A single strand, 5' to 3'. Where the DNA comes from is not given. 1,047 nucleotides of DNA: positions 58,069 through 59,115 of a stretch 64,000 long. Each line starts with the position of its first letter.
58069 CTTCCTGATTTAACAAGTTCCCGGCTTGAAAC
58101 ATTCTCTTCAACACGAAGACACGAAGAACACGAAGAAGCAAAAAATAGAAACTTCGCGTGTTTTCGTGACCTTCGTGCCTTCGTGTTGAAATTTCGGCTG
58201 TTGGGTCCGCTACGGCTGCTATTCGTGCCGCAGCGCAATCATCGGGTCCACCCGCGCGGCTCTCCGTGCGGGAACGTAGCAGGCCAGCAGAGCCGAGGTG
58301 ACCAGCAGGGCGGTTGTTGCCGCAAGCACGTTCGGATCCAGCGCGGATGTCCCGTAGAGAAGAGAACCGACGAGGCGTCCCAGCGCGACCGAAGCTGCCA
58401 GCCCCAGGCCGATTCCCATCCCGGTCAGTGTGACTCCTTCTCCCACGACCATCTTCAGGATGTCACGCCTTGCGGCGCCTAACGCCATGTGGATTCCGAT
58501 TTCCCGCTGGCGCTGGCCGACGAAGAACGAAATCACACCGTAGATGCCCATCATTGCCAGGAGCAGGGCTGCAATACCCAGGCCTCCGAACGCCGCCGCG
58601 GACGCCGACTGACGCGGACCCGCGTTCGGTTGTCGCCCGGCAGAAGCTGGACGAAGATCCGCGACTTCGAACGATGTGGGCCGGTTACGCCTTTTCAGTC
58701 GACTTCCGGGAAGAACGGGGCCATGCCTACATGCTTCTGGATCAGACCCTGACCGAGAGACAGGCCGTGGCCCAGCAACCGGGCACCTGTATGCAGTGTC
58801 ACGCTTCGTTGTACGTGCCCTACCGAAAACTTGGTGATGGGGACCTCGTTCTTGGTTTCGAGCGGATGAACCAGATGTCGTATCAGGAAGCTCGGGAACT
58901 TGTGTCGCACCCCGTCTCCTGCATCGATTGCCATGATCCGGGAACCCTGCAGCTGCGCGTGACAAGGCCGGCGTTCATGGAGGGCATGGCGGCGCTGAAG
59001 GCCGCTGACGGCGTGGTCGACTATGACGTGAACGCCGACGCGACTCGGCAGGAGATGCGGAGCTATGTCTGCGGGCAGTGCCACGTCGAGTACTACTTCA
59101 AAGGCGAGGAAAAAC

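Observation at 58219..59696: Rearrangement scar: an FtsX-permease 3' fragment (minus strand) abuts a 5'-truncated nrfA (plus strand) within about 20 bp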

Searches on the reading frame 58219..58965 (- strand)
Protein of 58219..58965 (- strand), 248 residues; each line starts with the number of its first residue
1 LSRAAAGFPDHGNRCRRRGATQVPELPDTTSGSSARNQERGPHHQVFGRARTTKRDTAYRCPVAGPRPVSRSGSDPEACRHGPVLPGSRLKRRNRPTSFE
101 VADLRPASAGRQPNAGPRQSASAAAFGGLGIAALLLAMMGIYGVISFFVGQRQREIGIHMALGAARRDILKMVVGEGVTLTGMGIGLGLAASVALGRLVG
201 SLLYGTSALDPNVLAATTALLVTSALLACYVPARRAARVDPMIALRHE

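Call 3: search_protein_families(library=pfam, proteins=[window:58219-58965:-], max_evalue=0.01)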
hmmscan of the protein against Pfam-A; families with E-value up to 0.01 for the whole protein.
window:58219-58965:- (248 aa): 1 family
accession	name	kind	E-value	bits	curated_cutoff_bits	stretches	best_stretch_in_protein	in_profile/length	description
PF02687.27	FtsX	-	2.5e-16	60.3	25.5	1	130-241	4-120/120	FtsX-like permease C-terminal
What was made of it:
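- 58219..58601 (-): 3' remnant of an ADOP-family duplicated FtsX permease gene. It holds the last 127 codons plus the stop, covering the last three predicted TM helices. It is a pseudogene fragment. Pfam FtsX E=2.5e-16 (call 3).
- Checked: ADOP: the - ORF 58219-58965 matches FtsX at E=2.5e-16 (call 3) and NCBIfam ADOP TIGR03434 at E=4.8e-49.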

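Call 4: search_protein_families(library=ncbifam, proteins=[window:58219-58965:-], max_evalue=0.01)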
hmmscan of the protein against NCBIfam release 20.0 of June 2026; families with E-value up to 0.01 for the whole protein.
window:58219-58965:- (248 aa): 3 families
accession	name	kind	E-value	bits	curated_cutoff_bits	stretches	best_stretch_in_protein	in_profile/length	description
TIGR03434.1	ADOP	subfamily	4.8e-49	167.2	622.3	1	118-248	673-803/803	ADOP family duplicated permease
NF007826.0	PRK10535.1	equivalog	8.4e-11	40.8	966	1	132-248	531-648/648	macrolide ABC transporter ATP-binding protein/permease MacB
NF008076.0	PRK10814.1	exception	0.0012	18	473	1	136-248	277-399/399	lipoprotein-releasing ABC transporter permease subunit LolC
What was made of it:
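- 58219..58601 (-): TIGR03434 profile 673-803/803, E=4.8e-49, 167 bits against a cut-off of 622 (call 4).
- On ADOP duplicated permease (TIGR03434): Only profile positions 673-803 are matched, at 167 bits against a cut-off of 622 (call 4).
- Checked: Only profile positions 673-803 of 803 are matched (call 4).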
